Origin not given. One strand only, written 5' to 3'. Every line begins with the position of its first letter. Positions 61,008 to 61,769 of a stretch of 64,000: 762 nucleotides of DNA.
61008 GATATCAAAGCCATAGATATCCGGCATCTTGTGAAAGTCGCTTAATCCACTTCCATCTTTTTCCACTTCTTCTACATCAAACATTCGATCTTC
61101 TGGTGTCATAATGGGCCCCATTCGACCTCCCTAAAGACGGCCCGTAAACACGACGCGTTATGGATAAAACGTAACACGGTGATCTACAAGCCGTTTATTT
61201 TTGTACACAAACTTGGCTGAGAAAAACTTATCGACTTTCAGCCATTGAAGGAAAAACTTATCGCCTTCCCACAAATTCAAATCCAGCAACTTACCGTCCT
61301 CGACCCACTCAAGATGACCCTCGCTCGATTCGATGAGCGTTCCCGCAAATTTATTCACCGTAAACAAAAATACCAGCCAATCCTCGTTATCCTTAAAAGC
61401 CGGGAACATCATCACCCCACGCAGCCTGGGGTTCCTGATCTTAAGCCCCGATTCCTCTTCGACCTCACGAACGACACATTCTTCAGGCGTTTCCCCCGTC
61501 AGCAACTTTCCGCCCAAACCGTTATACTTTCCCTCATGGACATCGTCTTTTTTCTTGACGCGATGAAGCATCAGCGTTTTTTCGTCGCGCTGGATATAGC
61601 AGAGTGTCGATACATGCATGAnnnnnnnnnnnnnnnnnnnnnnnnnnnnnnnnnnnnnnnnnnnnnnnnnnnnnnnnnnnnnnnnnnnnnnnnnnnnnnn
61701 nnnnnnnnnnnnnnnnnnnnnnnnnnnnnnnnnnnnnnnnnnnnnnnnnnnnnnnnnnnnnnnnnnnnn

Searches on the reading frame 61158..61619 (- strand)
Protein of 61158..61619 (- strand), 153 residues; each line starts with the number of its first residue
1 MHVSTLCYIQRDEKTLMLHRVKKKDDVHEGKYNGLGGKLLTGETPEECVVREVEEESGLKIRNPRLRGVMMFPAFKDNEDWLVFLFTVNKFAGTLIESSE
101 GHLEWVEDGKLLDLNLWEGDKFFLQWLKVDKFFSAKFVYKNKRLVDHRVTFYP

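Call 27: search_protein_families(library=pfam, proteins=[window:61158-61619:-], max_evalue=0.001)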
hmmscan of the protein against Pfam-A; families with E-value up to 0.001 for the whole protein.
window:61158-61619:- (153 aa): 1 family
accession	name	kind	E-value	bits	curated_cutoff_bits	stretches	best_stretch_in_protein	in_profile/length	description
PF00293.34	NUDIX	-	4.4e-15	56.3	21.1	1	2-127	3-134/134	NUDIX domain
